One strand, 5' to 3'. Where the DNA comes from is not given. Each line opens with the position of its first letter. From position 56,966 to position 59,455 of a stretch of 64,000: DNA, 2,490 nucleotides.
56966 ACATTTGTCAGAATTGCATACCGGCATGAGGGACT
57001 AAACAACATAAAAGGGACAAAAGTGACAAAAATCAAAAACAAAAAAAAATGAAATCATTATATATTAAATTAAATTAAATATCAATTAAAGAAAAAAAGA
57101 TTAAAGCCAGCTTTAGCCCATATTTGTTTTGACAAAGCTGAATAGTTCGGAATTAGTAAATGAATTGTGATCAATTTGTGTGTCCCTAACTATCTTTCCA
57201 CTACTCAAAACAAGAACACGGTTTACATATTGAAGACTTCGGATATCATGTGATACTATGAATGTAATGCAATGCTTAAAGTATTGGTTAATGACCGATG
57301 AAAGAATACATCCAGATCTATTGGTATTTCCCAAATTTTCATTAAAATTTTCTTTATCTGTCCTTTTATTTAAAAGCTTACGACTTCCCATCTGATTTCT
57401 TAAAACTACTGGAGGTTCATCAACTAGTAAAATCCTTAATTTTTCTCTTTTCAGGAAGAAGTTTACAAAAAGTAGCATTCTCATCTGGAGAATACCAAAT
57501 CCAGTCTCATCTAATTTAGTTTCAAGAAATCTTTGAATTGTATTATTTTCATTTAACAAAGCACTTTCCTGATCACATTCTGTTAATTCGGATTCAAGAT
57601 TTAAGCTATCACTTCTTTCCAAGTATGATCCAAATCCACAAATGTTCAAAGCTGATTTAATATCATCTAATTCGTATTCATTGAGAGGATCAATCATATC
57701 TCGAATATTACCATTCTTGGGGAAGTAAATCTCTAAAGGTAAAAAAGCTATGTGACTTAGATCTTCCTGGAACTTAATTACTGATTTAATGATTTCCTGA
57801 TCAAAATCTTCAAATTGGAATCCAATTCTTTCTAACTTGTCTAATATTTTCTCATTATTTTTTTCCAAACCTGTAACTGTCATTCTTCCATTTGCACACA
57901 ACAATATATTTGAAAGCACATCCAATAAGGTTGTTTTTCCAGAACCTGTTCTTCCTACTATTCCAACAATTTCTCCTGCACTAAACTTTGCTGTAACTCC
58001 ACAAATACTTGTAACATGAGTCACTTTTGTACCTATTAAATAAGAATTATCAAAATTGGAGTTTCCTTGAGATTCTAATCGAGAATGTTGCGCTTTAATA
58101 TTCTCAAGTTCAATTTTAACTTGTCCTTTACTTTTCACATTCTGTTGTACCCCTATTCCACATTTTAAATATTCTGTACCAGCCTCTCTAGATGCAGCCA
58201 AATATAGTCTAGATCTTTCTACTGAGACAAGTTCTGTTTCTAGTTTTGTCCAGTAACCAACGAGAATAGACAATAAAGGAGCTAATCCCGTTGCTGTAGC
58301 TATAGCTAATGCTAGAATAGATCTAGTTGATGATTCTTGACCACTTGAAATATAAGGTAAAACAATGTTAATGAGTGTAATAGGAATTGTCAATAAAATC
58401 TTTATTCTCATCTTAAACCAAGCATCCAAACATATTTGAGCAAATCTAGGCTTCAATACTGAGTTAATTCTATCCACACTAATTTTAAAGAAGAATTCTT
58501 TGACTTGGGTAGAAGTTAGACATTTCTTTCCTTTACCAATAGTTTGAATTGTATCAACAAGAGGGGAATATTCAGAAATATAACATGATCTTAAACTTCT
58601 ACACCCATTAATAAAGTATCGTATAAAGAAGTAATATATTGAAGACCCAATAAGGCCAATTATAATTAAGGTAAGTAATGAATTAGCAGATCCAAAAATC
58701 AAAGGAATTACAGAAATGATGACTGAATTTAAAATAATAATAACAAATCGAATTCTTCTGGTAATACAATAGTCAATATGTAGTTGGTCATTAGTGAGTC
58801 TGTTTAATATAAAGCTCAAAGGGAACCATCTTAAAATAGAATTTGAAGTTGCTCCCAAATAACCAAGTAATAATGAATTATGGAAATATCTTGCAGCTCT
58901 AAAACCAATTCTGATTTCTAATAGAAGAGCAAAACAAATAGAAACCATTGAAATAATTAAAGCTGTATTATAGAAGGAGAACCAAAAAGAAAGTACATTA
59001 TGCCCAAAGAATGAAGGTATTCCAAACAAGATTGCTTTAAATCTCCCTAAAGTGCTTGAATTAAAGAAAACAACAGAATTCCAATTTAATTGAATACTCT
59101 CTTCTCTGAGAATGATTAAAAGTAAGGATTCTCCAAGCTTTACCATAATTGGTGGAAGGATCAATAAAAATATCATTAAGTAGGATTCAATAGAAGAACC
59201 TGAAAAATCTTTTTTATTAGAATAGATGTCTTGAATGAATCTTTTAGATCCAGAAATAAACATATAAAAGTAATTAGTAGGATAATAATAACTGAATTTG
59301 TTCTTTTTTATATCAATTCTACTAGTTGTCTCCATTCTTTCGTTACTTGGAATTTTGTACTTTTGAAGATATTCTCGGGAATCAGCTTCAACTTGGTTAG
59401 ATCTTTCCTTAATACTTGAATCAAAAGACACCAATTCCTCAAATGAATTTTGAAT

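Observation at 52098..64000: Head-to-tail array of at least three ABCC-like ABC transporter paralogs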

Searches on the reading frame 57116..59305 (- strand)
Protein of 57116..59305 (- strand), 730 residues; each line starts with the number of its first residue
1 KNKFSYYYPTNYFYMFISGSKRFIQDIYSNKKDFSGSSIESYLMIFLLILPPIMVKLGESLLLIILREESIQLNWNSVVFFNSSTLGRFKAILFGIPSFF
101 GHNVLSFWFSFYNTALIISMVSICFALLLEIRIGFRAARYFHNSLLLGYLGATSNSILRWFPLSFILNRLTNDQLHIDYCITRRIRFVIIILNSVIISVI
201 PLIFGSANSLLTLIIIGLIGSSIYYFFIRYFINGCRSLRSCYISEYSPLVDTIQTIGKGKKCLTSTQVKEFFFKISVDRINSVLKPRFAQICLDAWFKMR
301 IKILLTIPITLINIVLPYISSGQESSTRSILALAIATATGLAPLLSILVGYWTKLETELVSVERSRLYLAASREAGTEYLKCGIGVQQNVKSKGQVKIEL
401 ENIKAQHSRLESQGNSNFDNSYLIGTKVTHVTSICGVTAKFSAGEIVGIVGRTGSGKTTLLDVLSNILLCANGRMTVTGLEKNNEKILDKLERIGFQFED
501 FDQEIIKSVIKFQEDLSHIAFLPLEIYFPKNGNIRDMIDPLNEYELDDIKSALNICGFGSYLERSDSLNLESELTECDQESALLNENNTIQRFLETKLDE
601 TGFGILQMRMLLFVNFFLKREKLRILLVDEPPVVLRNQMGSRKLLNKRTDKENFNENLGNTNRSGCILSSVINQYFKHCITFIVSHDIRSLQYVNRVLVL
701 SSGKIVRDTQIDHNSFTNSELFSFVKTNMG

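Call 72: predict_structure(alignment_id=A3)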
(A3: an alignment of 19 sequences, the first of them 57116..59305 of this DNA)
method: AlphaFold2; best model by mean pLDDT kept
length: 730 residues; sequences in the alignment: 19
mean_pLDDT: 57.2   pTM: 0.45
mean pLDDT of the five models: 57.2, 56.4, 51.8, 48.9, 47.0
residues with pLDDT >= 90: 0; 70-90: 217; 50-70: 228; < 50: 285
segments of 3 or more residues with pLDDT < 50: 1-36, 133-184, 234-306, 355-368, 383-393, 409-428, 566-586, 637-664, 714-730
pLDDT, mean of each block of 10 residues (from residue 1): 33 37 34 45 63 68 63 54 59 69 70 72 60 42 32 31 30 38 50 60 61 71 64 47 35 35 42 42 40 45 49 51 50 53 52 47 46 60 45 68 69 33 41 77 86 76 74 72 67 71 68 76 70 81 83 81 52 34 47 80 78 88 85 56 29 28 59 84 74 77 79 47 41
secondary structure, 60 per line:
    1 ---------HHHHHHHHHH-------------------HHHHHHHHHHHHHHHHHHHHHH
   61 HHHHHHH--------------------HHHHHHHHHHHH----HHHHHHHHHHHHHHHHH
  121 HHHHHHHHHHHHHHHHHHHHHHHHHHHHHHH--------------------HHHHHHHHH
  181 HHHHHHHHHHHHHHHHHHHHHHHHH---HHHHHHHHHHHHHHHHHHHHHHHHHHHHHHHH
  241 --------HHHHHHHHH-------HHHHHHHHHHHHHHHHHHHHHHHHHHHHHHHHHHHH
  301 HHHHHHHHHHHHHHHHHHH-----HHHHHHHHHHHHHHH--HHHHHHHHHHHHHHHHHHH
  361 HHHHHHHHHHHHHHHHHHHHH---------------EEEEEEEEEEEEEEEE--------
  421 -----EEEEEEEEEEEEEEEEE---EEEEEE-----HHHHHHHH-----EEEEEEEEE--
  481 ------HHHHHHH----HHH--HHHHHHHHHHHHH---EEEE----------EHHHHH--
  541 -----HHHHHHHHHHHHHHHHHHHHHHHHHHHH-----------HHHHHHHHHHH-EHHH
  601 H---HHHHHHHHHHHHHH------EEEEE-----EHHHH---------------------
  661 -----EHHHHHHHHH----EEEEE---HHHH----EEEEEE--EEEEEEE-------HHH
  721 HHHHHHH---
elements in order (helices of 4 or more, strands of 3 or more residues): H10-19 H39-67 H88-99 H104-151 H172-205 H209-240 H249-257 H265-319 H325-339 H342-381 E397-412 E426-442 E446-451 H457-464 E470-478 H487-493 H503-515 E519-522 H534-538 H546-573 H585-595 H598-601 H605-618 E625-629 H636-639 H667-675 E680-684 H688-691 E696-701 E704-710 H718-727

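Call 74: fold_search(model_id=the predicted structure, library=pdb)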
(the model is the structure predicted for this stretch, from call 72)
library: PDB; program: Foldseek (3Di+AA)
matches with E <= 10: 1252; with E <= 0.001: 1115
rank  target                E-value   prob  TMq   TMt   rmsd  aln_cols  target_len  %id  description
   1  8wi3                  4.0e-16  1.00  0.31  0.20  20.0       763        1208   15  ND-hMRP5-inward open (released 2024-07-03)
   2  8wi0_A                4.3e-15  1.00  0.34  0.22  19.8       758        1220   16  wt-hMRP5 inward-open (released 2024-07-03)
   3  8jy4                  4.7e-15  1.00  0.34  0.20  20.2       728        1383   18  Cryo-EM structure of human ABC transporter ABCC2 in apo' state (released 2024-01-03)
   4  8jy5                  4.9e-15  1.00  0.34  0.19  18.7       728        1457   17  Cryo-EM structure of human ABC transporter ABCC2 in apo" state (released 2024-01-03)
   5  8jxq                  9.8e-15  1.00  0.34  0.20  19.4       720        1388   17  Cryo-EM structure of bilirubin ditaurate (BDT) bound human ABC transporter ABCC2 (released 2024-01-03)
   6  9vrd                  1.2e-14  1.00  0.34  0.23  16.9       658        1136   18  Cryo-EM structure of rice multidrug resistance protein 5 (MRP5) with InsP6 in state A (released 2026-04-01)
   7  8hvh                  1.9e-14  1.00  0.32  0.19  19.3       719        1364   16  Cryo-EM structure of ABC transporter ABCC3 (released 2023-06-07)
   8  9li9_A                2.2e-14  1.00  0.36  0.21  17.4       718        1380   16  Structure of ABCC2(E1404Q) in Arabidopsis thaliana in the ATP bound state (released 2025-12-24)
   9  8swn                  3.0e-14  1.00  0.34  0.24  18.3       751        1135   16  Bovine multidrug resistance protein 4 (MRP4) E1202Q mutant bound to ATP in MSP lipid nanodisc (released 2024-01-17)
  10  9c2i                  3.1e-14  1.00  0.35  0.20  19.0       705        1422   17  Inward-facing, ligand-free Multidrug Resistance-associated protein 2 (MRP2) (released 2024-12-18)
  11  9c12                  3.1e-14  1.00  0.34  0.20  18.9       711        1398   18  Leukotriene C4-bound Multidrug Resistance-associated Protein 2 (MRP2) (released 2024-12-18)
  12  9ay0                  3.3e-14  1.00  0.33  0.18  19.1       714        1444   16  Cryo-EM structure of GSSG-bound Ycf1 (released 2025-09-24)
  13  8tso_A                3.4e-14  1.00  0.33  0.40  18.5       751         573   11  KDL bound, nucleotide-free MsbA in open, outward-facing conformation (released 2024-06-19)
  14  9vrb                  4.7e-14  1.00  0.36  0.23  19.7       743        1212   17  Cryo-EM structure of ATP-bound Oryza sativa MRP5 with E1424Q mutation (released 2026-04-01)
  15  8wi2_A                4.9e-14  1.00  0.33  0.21  21.5       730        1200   16  RD-hMRP5-inward open (released 2024-07-03)
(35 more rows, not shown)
